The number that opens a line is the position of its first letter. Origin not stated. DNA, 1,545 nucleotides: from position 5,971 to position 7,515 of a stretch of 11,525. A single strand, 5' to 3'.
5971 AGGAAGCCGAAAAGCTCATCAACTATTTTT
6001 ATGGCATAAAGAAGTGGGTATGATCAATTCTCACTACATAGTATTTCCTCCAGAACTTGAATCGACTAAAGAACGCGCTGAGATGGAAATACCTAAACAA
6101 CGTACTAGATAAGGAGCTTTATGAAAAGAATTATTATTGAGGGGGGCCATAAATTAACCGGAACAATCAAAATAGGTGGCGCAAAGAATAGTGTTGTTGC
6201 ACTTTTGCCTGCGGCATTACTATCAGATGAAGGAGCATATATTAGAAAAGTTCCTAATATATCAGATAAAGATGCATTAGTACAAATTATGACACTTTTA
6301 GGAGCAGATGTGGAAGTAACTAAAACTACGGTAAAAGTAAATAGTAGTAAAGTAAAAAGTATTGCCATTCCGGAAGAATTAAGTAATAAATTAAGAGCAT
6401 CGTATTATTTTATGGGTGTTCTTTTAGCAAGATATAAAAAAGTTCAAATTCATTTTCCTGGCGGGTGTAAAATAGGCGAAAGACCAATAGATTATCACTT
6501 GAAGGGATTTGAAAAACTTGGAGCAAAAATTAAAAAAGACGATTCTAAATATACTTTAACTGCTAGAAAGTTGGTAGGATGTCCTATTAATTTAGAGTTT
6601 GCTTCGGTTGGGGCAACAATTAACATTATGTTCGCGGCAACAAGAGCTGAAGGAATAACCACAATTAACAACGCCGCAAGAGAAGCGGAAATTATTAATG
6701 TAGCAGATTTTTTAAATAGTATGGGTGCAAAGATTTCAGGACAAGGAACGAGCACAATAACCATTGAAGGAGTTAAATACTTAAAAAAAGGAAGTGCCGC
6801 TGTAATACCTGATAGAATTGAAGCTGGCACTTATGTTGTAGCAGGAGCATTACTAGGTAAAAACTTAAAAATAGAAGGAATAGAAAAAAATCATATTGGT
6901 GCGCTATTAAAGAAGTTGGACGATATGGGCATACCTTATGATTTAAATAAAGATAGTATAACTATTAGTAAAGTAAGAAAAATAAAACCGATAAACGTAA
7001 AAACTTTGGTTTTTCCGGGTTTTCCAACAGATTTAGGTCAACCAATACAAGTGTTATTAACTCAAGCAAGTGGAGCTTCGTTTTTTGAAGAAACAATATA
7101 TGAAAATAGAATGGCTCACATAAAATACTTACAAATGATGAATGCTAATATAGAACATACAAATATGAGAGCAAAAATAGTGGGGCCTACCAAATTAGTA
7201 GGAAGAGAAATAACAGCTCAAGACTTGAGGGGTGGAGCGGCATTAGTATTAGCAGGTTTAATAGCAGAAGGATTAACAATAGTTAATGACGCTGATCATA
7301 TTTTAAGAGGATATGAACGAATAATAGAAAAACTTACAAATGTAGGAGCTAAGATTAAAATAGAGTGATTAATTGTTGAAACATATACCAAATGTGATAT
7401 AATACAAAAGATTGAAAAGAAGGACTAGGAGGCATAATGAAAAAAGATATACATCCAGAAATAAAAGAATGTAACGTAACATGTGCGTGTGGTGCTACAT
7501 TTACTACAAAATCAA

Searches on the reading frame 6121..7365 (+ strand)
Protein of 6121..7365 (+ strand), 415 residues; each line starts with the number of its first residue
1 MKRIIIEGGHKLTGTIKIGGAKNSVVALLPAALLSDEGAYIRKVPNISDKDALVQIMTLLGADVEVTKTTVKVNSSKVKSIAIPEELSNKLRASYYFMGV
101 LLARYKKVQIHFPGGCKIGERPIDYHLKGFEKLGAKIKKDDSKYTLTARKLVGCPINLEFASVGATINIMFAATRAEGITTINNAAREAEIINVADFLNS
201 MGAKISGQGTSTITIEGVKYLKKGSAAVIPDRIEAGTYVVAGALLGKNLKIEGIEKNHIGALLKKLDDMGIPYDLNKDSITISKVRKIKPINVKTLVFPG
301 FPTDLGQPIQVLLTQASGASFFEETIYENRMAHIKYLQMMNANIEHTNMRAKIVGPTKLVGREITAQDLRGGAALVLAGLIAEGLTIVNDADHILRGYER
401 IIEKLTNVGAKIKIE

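Call 46: find_homologous_proteins(query=window:6121-7365:+, max_evalue=1e-100)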
Query window:6121-7365:+ (415 aa): 7815 proteins with E <= 1e-100 among 8000 candidates; the best 120 are listed.
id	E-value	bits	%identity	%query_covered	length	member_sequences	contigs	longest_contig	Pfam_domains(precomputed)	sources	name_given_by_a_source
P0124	9.9e-263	889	100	100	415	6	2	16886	PF00275.26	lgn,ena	-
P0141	1.2e-259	879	99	100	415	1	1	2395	PF00275.26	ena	-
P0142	1.5e-202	691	78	100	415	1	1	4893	PF00275.26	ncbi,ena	-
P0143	5.3e-174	597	68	100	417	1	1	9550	PF00275.26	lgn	-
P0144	7.1e-173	593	69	100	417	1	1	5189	PF00275.26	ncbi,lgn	-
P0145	1.4e-169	582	67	100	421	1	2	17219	PF00275.26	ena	-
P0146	2.5e-169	581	64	100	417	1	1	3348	PF00275.26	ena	-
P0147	7.2e-169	580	66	100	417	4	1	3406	PF00275.26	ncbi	-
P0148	3.0e-168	578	64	100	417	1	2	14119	PF00275.26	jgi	jgi:UDP-N-acetylglucosamine 1-carboxyvinyltransferase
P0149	6.5e-168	577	65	100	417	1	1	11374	PF00275.26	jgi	jgi:UDP-N-acetylglucosamine 1-carboxyvinyltransferase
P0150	7.7e-168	576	65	100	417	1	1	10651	PF00275.26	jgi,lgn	jgi:UDP-N-acetylglucosamine 1-carboxyvinyltransferase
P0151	9.8e-168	576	65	100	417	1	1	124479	PF00275.26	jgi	jgi:UDP-N-acetylglucosamine 1-carboxyvinyltransferase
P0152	2.3e-167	575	64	100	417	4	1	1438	PF00275.26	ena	-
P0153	2.8e-167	575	64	100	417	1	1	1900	PF00275.26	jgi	jgi:UDP-N-acetylglucosamine 1-carboxyvinyltransferase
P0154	3.8e-167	574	64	100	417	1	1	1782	PF00275.26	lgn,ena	-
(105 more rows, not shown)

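Call 47: find_encoding_contigs(protein=P0142, flank=5000, max_places=3)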
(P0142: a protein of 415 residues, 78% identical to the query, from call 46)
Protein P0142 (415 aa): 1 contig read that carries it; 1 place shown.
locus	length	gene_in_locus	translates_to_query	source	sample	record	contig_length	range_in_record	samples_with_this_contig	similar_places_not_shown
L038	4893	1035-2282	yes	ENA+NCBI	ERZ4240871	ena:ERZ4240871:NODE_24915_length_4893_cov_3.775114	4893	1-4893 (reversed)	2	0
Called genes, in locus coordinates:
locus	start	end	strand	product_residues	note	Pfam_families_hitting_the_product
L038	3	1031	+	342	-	?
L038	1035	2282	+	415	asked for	PF00275:EPSP_synthase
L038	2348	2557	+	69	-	PF01197:Ribosomal_L31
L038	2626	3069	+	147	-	PF02502:LacAB_rpiB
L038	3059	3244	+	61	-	PF06612:DUF1146 (weak)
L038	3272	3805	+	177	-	PF02482:Ribosomal_S30AE, PF16321:Ribosom_S30AE_C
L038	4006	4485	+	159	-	PF00692:dUTPase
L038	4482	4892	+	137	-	?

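Call 48: find_encoding_contigs(protein=P0145, flank=6000, max_places=2)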
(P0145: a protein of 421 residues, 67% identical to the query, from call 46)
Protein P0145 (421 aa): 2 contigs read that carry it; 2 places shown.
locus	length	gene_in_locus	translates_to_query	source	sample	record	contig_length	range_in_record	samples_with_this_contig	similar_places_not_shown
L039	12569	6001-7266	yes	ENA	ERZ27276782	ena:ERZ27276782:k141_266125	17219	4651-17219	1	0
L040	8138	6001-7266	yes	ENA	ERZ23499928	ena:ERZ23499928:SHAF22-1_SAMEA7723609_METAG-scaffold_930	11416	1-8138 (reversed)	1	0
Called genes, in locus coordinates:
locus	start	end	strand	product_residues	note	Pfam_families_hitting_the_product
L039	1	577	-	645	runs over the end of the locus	PF00912:Transgly, PF00905:Transpeptidase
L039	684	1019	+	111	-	-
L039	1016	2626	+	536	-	PF03485:Arg_tRNA_synt_N, PF00133:tRNA-synt_1 (faint), PF00750:tRNA-synt_1d, PF01406:tRNA-synt_1e (faint), PF09334:tRNA-synt_1g (faint), PF05746:DALR_1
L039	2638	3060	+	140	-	-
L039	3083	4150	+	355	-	PF03462:PCRF, PF00472:RF-1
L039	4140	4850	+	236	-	PF05175:MTS, PF06325:PrmA, PF13847:Methyltransf_31, PF08241:Methyltransf_11 (weak), PF13649:Methyltransf_25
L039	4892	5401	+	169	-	PF09551:Spore_II_R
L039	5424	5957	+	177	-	PF02659:Mntp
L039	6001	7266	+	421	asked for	PF00275:EPSP_synthase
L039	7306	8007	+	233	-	-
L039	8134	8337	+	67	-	PF01197:Ribosomal_L31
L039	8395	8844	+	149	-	PF02502:LacAB_rpiB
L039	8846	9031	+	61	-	PF06612:DUF1146 (weak)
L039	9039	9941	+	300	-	PF08486:SpoIID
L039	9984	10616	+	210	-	PF01551:Peptidase_M23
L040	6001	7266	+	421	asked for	PF00275:EPSP_synthase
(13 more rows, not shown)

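Call 49: find_encoding_contigs(protein=P0151, flank=6000, max_places=2)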
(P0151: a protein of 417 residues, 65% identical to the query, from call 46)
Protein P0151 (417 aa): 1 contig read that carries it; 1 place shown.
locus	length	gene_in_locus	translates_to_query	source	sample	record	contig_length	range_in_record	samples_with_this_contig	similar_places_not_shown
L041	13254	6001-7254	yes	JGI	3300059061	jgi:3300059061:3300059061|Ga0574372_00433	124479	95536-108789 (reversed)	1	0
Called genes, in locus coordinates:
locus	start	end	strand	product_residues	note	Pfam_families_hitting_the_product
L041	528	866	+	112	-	-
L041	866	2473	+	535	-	PF01406:tRNA-synt_1e (faint), PF03485:Arg_tRNA_synt_N, PF00750:tRNA-synt_1d, PF09334:tRNA-synt_1g (faint), PF05746:DALR_1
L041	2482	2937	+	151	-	-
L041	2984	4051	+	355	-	PF03462:PCRF, PF00472:RF-1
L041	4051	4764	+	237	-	PF05175:MTS, PF06325:PrmA, PF07669:Eco57I (weak), PF13489:Methyltransf_23 (weak), PF13847:Methyltransf_31, PF08241:Methyltransf_11 (weak), PF13649:Methyltransf_25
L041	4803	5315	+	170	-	PF09551:Spore_II_R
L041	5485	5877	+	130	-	PF02659:Mntp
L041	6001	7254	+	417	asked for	PF00275:EPSP_synthase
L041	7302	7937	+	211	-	-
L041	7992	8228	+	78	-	PF01197:Ribosomal_L31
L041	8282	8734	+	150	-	PF02502:LacAB_rpiB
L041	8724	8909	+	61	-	PF06612:DUF1146 (weak)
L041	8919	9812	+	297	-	PF08486:SpoIID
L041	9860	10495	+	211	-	PF01551:Peptidase_M23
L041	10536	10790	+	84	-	PF12116:SpoIIID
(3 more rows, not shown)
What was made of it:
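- Relatives with MurA 65-67% identical have prmC-spoIIR-mntP-murA instead (calls 48, 49).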
